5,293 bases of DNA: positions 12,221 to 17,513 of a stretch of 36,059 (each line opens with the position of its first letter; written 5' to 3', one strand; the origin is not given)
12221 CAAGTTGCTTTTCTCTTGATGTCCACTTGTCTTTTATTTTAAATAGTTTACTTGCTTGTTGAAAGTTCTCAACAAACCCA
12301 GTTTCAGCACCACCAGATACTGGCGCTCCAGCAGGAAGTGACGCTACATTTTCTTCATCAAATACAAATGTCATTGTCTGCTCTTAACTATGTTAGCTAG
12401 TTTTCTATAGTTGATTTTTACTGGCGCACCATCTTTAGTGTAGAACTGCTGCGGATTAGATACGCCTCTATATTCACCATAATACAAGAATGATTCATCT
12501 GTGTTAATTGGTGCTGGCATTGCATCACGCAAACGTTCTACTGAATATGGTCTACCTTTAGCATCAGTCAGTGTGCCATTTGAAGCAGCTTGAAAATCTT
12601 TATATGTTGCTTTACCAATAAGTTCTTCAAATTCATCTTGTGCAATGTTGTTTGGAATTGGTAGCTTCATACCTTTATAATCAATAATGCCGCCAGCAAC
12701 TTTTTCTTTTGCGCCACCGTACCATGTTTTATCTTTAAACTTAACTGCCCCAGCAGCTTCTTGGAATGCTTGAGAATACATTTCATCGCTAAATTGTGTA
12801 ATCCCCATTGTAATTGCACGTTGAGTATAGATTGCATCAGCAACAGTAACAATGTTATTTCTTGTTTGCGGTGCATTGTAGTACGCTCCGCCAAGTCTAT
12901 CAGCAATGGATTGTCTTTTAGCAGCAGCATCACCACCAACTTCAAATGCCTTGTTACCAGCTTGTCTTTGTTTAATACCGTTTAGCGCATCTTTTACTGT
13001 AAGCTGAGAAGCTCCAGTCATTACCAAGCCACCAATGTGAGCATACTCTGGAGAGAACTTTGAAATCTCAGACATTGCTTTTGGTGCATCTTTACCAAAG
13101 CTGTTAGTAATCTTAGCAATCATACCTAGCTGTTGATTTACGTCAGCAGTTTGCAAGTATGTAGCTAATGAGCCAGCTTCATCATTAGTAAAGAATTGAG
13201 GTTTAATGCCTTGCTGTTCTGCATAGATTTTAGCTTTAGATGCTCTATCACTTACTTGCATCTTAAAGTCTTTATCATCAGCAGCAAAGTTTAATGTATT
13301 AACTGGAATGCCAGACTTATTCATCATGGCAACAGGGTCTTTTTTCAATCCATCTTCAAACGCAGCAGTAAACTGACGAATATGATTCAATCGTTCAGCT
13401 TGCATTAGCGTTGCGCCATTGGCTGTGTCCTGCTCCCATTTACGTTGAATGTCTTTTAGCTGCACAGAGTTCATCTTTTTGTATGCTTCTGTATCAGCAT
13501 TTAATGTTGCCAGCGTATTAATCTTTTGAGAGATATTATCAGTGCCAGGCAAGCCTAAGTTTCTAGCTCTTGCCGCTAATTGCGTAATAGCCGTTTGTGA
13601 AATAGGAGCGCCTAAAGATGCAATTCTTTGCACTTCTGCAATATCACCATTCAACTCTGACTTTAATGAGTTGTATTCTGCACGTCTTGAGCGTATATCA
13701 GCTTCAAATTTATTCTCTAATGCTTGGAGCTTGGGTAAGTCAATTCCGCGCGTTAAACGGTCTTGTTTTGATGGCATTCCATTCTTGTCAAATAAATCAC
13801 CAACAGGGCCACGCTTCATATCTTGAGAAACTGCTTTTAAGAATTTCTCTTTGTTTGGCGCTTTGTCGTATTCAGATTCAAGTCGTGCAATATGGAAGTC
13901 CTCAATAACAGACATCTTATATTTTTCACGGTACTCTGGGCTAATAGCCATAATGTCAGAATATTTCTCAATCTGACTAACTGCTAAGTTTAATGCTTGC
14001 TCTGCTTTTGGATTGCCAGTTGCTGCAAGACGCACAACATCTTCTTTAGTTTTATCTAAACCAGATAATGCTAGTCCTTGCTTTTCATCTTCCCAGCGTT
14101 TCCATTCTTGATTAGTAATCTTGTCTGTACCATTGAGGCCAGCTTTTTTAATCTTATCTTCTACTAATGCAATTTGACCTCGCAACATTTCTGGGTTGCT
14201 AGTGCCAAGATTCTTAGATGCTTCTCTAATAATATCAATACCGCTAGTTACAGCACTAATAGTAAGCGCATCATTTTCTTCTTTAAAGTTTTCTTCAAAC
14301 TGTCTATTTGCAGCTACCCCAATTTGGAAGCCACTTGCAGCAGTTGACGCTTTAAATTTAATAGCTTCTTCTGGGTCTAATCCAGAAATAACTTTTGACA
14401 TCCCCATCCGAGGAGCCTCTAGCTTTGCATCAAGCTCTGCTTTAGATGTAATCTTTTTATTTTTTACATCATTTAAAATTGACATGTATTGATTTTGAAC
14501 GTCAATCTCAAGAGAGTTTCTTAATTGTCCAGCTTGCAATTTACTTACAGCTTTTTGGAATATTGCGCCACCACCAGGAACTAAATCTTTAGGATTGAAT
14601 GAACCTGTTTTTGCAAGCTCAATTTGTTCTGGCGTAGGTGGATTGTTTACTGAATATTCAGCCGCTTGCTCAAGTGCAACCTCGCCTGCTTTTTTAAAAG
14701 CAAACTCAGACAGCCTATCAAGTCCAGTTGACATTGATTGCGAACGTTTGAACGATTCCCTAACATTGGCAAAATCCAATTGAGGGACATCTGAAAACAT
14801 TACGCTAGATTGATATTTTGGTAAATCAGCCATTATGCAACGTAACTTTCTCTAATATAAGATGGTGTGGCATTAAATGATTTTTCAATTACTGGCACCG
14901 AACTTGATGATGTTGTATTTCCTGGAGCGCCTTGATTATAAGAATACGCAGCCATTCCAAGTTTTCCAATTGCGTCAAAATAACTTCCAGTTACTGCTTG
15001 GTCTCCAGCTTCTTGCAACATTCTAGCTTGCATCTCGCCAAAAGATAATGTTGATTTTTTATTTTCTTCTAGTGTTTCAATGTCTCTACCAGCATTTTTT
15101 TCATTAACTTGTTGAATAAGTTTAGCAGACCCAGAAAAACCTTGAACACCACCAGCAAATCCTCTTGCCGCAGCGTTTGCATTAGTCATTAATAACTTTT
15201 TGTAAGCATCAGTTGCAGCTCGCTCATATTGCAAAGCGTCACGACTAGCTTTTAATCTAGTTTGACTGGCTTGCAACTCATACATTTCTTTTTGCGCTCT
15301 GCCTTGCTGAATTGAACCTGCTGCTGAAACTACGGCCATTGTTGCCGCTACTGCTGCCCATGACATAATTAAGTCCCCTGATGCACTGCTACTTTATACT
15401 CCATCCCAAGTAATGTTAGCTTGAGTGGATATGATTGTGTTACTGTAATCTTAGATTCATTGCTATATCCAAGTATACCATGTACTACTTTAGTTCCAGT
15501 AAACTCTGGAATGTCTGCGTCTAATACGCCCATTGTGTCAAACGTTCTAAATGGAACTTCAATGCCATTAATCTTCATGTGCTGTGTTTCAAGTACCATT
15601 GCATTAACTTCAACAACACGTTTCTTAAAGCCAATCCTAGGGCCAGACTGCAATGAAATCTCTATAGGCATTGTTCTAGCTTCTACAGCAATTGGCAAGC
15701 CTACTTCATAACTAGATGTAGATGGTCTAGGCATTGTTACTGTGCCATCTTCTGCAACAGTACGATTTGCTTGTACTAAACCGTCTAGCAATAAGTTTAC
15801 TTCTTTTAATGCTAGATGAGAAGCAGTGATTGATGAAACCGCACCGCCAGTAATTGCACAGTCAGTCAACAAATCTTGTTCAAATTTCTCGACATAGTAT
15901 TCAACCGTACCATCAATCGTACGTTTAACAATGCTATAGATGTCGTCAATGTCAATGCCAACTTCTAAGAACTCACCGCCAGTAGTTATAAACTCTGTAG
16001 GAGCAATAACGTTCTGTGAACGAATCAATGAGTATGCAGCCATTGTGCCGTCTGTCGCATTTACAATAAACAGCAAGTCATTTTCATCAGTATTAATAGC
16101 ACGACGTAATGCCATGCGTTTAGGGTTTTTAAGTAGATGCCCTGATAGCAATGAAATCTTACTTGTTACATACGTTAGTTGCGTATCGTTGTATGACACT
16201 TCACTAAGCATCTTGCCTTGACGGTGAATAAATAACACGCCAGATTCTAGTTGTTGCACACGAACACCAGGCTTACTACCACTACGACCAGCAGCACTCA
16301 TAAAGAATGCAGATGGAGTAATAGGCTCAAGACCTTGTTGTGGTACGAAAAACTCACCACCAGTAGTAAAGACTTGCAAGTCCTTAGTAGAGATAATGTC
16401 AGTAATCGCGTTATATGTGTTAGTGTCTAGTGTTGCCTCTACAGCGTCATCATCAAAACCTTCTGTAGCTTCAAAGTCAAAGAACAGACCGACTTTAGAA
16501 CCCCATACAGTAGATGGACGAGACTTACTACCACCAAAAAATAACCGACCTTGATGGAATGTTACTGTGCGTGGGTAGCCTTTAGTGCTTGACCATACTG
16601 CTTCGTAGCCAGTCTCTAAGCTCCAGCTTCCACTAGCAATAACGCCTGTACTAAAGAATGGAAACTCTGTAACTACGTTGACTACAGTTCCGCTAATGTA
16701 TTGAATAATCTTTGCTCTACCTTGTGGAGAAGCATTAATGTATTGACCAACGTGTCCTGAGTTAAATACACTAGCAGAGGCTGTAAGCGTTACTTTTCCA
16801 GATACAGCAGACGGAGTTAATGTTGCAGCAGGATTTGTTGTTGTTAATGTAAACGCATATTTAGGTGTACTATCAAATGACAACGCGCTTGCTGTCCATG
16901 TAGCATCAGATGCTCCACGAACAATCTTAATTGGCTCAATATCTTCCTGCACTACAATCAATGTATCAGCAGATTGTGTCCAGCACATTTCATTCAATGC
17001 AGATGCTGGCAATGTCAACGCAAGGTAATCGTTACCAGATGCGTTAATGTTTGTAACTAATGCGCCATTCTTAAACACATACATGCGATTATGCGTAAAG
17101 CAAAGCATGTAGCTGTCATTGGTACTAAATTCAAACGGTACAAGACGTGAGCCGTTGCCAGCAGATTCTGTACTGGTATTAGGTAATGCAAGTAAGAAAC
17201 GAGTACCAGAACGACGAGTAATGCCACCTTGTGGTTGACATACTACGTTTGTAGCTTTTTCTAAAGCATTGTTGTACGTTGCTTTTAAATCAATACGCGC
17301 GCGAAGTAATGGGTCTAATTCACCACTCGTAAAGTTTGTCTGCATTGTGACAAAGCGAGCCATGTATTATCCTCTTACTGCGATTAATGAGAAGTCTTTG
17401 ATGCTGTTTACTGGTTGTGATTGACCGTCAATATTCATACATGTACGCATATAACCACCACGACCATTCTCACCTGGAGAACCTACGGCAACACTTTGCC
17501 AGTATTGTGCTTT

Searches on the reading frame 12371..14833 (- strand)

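Call 32: search_protein_families(library=phrogs, proteins=[window:12371-14833:-], max_evalue=0.00001)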
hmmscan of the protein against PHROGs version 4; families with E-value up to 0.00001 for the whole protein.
window:12371-14833:- (820 aa): 1 family
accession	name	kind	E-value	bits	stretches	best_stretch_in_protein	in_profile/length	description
phrog_992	-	head and packaging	8.2e-10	38.9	1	268-744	219-706/764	head protein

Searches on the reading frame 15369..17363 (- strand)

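Call 32: search_protein_families(library=phrogs, proteins=[window:15369-17363:-], max_evalue=0.00001)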
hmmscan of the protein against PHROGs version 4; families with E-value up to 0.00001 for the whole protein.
window:15369-17363:- (664 aa): 4 families
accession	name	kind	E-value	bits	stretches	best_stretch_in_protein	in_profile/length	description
phrog_376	-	tail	5.8e-125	419.4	2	254-661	287-710/712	tail protein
phrog_15566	-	tail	5.9e-47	161.4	2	254-501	38-285/552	tail protein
phrog_20269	-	unknown function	2.5e-32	113.3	1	7-209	6-198/374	-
phrog_457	-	tail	6.5e-07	29.3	0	33-149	27-141/793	tail protein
